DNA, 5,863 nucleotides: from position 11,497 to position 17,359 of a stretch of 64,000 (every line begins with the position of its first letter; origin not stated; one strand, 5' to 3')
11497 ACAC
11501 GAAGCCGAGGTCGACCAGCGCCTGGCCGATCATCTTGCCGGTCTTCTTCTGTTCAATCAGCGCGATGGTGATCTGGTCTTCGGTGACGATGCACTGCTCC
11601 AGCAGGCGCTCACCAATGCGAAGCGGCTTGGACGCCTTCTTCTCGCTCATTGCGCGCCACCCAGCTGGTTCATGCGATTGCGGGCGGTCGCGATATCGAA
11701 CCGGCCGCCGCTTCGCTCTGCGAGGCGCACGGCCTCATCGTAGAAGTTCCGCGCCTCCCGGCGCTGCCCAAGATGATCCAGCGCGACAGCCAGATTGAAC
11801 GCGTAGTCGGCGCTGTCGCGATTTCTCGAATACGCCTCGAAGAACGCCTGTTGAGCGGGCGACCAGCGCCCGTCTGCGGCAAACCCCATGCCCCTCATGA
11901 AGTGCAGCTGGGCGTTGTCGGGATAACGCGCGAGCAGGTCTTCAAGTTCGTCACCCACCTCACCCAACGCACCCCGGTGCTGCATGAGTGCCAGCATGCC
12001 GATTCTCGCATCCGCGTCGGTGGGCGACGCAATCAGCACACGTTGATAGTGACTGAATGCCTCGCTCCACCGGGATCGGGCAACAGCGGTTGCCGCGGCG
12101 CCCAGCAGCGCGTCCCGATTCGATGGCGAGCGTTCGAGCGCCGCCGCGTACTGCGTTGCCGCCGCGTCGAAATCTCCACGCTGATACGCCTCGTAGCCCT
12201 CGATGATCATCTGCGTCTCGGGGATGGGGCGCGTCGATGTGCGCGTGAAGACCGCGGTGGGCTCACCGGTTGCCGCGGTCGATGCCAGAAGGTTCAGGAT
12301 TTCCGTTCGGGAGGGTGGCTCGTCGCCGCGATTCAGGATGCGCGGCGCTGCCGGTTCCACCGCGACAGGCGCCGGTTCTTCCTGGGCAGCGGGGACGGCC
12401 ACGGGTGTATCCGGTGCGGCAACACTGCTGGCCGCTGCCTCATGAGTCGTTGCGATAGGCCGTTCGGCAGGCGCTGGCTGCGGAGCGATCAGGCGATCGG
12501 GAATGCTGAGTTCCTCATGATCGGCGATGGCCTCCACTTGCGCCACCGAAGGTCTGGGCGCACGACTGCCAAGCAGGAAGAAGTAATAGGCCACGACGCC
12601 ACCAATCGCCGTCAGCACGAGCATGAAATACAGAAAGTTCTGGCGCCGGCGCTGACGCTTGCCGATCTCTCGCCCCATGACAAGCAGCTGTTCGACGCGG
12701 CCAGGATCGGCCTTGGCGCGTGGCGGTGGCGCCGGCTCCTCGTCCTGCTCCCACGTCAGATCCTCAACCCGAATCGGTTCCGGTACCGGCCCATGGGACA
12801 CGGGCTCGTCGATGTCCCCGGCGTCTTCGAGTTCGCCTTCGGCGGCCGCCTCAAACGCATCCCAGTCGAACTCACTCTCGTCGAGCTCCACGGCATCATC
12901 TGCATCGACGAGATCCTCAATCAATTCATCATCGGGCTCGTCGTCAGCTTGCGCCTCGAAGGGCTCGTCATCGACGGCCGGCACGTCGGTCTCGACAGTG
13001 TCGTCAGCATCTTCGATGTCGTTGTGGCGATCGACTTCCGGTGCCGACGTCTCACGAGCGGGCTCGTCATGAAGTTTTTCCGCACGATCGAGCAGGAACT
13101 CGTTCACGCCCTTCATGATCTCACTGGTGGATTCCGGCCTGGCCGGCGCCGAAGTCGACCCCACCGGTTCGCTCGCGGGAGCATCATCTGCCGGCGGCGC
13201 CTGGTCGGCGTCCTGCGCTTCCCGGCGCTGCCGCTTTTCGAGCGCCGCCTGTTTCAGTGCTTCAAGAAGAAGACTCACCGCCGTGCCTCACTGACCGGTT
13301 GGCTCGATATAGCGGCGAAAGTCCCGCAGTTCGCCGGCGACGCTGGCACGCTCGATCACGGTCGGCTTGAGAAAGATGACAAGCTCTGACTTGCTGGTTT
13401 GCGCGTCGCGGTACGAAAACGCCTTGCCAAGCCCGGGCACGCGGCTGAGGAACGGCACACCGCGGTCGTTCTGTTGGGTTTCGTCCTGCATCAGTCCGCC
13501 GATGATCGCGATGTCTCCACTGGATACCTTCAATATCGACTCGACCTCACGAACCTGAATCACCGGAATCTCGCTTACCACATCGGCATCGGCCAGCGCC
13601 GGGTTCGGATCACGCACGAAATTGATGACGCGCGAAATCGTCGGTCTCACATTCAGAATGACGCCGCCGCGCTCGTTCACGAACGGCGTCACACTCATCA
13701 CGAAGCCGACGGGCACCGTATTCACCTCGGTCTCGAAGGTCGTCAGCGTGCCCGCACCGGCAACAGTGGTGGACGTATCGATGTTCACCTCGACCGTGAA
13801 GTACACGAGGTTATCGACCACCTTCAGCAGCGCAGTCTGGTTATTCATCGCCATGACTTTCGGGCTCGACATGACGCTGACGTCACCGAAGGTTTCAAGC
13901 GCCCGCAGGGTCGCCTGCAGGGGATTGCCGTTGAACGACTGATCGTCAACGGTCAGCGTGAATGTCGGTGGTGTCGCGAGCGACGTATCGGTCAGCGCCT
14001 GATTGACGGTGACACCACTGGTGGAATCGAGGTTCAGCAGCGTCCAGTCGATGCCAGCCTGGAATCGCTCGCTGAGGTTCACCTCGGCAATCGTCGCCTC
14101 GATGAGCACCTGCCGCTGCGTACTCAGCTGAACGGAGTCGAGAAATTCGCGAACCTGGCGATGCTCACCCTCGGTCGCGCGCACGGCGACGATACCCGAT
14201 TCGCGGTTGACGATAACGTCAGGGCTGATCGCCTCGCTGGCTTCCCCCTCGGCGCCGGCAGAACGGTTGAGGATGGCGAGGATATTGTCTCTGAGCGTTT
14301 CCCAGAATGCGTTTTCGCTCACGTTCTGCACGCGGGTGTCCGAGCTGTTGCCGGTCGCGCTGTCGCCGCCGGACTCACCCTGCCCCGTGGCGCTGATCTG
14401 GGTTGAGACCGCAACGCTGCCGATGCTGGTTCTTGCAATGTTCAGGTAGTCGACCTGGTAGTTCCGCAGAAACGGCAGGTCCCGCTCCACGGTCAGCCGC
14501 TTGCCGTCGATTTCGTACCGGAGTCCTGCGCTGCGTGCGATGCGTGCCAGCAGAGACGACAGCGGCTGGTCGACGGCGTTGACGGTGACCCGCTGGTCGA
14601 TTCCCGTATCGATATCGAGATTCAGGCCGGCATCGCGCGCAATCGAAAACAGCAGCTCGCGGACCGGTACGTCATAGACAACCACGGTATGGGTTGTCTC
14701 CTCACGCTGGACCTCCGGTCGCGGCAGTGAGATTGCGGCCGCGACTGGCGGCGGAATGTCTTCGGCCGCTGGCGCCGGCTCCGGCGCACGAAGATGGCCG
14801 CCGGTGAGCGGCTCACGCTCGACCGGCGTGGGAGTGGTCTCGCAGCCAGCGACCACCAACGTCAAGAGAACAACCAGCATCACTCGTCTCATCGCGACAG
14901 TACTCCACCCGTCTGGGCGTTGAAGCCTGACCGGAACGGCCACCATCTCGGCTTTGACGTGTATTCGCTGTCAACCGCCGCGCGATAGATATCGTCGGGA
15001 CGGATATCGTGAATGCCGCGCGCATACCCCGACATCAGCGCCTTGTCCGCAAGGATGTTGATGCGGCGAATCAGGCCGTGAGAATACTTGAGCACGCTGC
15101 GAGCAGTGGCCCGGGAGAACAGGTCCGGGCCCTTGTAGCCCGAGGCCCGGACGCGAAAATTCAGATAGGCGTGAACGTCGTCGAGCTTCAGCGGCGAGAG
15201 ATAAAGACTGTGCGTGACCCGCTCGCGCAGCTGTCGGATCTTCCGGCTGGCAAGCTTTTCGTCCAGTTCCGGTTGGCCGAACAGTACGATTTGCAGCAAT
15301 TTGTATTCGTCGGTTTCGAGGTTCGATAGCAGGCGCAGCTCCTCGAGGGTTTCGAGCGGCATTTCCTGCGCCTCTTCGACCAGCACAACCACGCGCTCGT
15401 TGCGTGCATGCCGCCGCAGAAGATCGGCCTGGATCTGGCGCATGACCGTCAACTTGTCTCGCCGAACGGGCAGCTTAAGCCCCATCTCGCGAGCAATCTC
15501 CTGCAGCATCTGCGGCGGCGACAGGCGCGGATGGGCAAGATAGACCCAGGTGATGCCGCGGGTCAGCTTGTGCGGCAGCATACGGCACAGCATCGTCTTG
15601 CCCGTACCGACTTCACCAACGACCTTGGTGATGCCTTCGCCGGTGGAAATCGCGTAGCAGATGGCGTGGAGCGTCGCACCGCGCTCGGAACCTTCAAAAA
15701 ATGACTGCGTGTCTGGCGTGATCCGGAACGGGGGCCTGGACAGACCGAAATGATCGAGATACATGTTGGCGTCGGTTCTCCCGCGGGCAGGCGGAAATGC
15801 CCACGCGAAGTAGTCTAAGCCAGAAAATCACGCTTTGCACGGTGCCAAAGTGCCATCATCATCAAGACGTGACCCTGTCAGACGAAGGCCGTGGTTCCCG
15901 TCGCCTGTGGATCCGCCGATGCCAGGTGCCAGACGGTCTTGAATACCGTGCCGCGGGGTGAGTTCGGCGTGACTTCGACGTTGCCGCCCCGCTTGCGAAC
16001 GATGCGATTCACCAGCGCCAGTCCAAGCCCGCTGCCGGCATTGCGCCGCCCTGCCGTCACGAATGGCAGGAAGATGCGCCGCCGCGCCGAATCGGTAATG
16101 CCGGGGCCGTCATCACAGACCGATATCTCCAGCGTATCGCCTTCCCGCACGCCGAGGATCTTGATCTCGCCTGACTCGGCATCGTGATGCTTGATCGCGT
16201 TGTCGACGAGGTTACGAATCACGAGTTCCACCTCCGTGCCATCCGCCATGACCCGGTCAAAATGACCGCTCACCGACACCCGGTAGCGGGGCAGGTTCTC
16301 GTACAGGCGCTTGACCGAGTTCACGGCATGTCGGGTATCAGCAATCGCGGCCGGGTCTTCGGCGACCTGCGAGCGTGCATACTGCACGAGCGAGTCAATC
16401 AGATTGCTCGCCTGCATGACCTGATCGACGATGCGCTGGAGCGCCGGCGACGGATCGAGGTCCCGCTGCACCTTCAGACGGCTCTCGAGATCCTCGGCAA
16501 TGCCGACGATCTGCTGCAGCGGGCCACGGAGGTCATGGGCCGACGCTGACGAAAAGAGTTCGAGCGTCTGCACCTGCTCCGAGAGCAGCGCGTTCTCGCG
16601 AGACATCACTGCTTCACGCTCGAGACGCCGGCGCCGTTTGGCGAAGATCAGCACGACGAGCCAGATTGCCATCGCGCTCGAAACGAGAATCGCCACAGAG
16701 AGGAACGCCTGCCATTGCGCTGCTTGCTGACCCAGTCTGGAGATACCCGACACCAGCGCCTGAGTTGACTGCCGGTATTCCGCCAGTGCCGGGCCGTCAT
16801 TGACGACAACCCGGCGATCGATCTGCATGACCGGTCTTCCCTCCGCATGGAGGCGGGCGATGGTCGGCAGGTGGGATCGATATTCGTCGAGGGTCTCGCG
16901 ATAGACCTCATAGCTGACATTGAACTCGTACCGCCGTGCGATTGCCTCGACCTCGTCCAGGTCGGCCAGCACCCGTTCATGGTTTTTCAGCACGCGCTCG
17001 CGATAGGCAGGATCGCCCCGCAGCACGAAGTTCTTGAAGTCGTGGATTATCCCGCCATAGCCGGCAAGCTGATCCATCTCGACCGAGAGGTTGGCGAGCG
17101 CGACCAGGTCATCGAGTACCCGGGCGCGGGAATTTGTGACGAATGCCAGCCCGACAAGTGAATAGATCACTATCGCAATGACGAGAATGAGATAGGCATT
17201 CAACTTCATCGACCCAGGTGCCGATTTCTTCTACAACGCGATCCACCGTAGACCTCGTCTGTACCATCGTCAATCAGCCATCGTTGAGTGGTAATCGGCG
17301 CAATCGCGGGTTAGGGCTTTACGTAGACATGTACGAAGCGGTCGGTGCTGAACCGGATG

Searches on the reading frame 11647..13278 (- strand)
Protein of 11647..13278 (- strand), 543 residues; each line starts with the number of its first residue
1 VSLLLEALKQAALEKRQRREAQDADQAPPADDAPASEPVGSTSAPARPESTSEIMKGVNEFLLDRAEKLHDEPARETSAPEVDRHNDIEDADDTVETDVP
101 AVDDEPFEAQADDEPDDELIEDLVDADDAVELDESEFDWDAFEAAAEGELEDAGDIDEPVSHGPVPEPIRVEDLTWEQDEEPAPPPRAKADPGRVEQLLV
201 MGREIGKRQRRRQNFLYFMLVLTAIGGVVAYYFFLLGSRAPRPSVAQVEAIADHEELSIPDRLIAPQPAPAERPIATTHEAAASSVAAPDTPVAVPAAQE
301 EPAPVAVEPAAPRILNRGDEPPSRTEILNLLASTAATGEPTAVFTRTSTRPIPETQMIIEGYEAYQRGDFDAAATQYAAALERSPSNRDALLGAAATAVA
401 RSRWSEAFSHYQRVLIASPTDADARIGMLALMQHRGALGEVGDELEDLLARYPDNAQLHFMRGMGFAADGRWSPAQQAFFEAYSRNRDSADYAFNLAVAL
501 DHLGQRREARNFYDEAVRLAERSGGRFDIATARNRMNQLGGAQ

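Call 58: search_protein_families(library=pfam, proteins=[window:11647-13278:-], max_evalue=0.0001)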
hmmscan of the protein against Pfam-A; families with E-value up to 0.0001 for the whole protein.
window:11647-13278:- (543 aa): 9 families
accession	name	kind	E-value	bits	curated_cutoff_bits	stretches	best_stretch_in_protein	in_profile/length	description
PF07719.23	TPR_2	-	7.8e-11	41.7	27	0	490-521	1-32/34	Tetratricopeptide repeat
PF14559.12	TPR_19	-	3e-10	40.7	25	0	365-407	2-44/68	Tetratricopeptide repeat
PF13432.12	TPR_16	-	5.8e-10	39.9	32.7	1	361-422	4-65/65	Tetratricopeptide repeat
PF00515.34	TPR_1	-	2e-06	27.8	27.8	0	494-521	5-32/34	Tetratricopeptide repeat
PF13428.12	TPR_14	-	5.7e-06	26.9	23.5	0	365-396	12-43/44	Tetratricopeptide repeat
PF13431.12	TPR_17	-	1.8e-05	25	24.4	0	481-509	4-32/34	Tetratricopeptide repeat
PF13414.12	TPR_11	-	3.8e-05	23.7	26.8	0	361-393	1-33/42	TPR repeat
PF13181.12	TPR_8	-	5.7e-05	23.4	25.7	0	490-521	1-32/34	Tetratricopeptide repeat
PF13424.12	TPR_12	-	7.1e-05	23.4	30.1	0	494-533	7-46/77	Tetratricopeptide repeat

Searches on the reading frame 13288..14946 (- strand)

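Call 58: search_protein_families(library=pfam, proteins=[window:13288-14946:-], max_evalue=0.0001)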
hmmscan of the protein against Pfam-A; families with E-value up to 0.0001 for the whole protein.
window:13288-14946:- (552 aa): 2 families
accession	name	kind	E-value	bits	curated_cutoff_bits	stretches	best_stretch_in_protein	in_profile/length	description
PF00263.26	Secretin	-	1.9e-37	128.9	27.5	1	349-532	1-169/169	Bacterial type II and III secretion system protein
PF07655.18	Secretin_N_2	-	2.9e-06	28.1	23.4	1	162-231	3-82/91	Secretin N-terminal domain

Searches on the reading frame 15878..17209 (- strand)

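Call 58: search_protein_families(library=pfam, proteins=[window:15878-17209:-], max_evalue=0.0001)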
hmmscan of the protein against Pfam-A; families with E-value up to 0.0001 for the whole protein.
window:15878-17209:- (443 aa): 3 families
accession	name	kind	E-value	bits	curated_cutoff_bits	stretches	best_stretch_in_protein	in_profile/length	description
PF02518.31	HATPase_c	-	6.3e-23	81.8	26.4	1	323-426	2-106/111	Histidine kinase-, DNA gyrase B-, and HSP90-like ATPase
PF13581.12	HATPase_c_2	-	1.4e-07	32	27.4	1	284-422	3-122/127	Histidine kinase-like ATPase domain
PF00512.31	HisKA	-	2.8e-06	27.7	26.9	1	217-281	3-64/66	His Kinase A (phospho-acceptor) domain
